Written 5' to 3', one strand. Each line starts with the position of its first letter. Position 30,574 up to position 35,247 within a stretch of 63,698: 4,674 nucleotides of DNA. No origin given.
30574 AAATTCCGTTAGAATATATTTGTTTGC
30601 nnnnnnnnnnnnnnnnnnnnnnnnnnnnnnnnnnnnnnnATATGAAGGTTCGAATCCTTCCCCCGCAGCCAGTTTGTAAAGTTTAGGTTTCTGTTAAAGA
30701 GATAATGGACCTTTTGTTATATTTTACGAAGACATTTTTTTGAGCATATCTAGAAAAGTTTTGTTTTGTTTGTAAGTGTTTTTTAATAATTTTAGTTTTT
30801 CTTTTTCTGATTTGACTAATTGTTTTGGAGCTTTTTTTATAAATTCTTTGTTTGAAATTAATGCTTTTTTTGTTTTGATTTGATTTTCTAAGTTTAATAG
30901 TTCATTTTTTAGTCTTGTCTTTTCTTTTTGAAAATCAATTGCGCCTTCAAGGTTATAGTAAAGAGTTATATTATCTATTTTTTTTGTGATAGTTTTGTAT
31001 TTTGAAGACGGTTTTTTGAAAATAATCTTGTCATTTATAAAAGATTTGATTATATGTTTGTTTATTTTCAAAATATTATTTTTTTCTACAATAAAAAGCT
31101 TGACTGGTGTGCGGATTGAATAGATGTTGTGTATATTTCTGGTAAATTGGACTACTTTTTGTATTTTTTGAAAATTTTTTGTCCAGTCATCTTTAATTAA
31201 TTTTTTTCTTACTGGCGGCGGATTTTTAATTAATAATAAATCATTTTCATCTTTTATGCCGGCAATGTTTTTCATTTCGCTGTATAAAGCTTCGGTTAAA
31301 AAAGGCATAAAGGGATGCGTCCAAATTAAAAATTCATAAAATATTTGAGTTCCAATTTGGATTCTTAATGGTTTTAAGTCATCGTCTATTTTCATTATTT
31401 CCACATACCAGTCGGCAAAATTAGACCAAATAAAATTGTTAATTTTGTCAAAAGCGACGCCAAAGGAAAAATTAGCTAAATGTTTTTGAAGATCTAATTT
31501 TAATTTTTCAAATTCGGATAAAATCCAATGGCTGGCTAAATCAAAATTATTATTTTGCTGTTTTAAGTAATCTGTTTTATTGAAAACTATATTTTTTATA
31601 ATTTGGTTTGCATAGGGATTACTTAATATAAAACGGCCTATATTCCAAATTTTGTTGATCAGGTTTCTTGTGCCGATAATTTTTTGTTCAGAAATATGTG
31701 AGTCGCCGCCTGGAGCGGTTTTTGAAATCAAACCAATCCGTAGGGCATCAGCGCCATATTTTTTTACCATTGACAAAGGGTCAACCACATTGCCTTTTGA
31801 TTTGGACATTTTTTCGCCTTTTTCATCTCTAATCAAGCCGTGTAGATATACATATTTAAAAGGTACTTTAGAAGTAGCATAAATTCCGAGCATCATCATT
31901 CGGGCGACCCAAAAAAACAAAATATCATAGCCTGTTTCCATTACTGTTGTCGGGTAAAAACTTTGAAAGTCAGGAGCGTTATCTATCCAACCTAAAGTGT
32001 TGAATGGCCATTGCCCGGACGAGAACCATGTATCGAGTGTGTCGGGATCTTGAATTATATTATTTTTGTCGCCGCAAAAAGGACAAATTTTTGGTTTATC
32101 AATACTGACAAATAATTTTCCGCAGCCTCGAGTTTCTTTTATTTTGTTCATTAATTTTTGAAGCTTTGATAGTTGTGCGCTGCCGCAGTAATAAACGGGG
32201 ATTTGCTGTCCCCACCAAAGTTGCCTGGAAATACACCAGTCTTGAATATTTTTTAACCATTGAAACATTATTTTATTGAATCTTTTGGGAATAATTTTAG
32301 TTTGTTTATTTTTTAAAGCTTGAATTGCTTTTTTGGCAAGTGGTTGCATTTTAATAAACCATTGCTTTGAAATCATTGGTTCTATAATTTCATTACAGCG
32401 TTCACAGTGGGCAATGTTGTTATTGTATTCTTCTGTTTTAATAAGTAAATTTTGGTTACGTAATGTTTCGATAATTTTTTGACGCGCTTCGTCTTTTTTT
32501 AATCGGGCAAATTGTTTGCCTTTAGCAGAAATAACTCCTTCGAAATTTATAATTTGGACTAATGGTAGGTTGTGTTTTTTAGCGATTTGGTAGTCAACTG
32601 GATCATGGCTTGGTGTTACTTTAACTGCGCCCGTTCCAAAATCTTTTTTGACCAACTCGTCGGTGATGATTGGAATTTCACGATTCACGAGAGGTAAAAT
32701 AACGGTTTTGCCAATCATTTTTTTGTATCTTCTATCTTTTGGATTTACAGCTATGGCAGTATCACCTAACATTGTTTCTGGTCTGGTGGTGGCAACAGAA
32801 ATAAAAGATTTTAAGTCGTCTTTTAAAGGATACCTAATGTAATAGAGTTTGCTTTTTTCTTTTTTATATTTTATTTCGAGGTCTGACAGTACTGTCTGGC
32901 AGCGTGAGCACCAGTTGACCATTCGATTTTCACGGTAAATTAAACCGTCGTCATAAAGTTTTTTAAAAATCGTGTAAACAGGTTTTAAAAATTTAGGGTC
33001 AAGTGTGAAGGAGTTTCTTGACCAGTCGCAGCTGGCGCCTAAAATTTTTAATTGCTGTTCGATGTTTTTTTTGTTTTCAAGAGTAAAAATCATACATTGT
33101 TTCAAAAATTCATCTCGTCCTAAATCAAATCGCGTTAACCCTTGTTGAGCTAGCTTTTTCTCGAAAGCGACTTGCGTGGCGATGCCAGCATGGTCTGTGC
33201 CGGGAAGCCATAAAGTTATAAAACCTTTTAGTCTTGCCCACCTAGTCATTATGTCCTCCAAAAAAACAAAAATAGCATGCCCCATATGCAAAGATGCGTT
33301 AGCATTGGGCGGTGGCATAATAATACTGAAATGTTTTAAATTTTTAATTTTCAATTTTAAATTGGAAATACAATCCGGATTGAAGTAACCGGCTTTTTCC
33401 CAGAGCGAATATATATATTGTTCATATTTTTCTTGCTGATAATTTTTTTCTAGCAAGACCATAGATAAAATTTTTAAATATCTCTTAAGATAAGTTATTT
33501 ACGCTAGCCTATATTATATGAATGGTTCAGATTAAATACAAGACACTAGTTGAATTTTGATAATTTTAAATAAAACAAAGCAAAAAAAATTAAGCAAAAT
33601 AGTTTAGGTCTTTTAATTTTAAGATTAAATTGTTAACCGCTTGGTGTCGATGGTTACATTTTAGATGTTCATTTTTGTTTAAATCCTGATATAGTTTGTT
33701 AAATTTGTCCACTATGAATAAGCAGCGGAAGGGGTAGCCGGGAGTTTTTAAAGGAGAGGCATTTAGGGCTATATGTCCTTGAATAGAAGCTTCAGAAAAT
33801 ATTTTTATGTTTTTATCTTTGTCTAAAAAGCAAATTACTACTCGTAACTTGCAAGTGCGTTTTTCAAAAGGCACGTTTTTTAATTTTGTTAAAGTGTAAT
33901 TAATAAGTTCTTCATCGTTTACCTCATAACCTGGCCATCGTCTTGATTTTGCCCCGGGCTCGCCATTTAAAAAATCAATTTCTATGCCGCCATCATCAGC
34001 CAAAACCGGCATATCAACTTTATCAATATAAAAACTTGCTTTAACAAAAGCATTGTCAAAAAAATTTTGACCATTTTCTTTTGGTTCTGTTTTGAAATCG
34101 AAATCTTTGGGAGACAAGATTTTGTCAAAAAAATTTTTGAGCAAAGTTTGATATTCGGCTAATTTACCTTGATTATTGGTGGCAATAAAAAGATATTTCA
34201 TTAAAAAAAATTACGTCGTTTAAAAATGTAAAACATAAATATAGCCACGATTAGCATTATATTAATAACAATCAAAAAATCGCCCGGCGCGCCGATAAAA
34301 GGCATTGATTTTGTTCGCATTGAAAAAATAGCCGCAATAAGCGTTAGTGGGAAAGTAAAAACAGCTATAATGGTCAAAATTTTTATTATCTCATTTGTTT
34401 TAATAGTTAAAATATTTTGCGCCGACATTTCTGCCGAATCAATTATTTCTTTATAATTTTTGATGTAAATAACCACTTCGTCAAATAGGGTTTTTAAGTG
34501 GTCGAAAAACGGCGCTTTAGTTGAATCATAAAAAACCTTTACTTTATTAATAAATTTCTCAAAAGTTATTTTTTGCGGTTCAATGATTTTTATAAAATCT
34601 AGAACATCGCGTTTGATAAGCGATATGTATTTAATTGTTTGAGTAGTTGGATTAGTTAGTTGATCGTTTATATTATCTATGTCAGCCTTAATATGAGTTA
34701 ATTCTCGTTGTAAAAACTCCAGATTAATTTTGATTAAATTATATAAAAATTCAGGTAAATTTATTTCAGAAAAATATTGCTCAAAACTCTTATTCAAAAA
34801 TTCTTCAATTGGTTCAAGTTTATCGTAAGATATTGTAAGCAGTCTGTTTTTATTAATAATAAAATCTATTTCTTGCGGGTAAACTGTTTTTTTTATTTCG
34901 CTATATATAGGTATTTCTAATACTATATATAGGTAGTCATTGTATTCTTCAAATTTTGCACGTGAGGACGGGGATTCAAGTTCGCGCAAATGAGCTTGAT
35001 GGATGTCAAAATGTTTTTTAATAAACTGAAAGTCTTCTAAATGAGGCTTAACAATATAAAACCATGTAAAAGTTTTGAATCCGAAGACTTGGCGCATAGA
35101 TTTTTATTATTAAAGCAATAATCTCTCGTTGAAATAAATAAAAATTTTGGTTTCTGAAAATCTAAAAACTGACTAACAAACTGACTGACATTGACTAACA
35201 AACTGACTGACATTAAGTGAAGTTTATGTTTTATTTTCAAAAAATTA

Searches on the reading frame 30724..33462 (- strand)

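Call 73: search_protein_families(library=pfam, proteins=[window:30724-33462:-], max_evalue=0.00001)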
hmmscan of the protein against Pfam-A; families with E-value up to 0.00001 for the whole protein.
window:30724-33462:- (912 aa): 5 families
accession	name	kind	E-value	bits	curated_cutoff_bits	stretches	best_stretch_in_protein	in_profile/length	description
PF00133.28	tRNA-synt_1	-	3.7e-132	441.4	22.7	1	17-590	2-413/414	tRNA synthetases class I (I, L, M and V)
PF09334.17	tRNA-synt_1g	-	3.4e-26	92.4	20.1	3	52-198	8-136/391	tRNA synthetases class I (M)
PF08264.19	Anticodon_1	-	1.3e-20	74.3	25.1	1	645-785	2-140/148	Anticodon-binding domain of tRNA ligase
PF13603.12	tRNA-synt_1_2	-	1.4e-12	47.9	25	1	250-309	85-144/185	Leucyl-tRNA synthetase, editing domain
PF10458.14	Val_tRNA-synt_C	-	1.3e-07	32.2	25.9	1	843-908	1-66/66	Valyl tRNA synthetase tRNA binding arm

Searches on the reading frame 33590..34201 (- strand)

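Call 73: search_protein_families(library=pfam, proteins=[window:33590-34201:-], max_evalue=0.00001)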
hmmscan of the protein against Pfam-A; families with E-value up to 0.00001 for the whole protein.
window:33590-34201:- (203 aa): 1 family
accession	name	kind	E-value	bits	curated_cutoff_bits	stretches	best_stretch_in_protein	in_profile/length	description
PF01725.21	Ham1p_like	-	4.3e-35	121.7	22.5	1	4-193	1-184/186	Ham1 family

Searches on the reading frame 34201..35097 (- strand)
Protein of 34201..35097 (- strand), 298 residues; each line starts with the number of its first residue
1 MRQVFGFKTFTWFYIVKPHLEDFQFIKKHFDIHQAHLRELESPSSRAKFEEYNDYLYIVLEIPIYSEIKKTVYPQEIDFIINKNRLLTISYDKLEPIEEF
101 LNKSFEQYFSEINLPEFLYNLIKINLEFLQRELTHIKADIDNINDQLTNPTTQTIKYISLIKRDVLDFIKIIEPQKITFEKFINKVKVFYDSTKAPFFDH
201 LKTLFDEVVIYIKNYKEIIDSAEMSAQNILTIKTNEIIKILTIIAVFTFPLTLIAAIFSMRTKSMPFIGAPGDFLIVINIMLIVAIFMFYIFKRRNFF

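Call 73: search_protein_families(library=pfam, proteins=[window:34201-35097:-], max_evalue=0.00001)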
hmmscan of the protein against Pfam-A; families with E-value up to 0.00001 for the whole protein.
window:34201-35097:- (298 aa): 1 family
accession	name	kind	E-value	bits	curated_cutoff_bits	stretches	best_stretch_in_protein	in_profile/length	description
PF01544.23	CorA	-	5.5e-42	144.5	27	1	8-294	2-292/292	CorA-like Mg2+ transporter protein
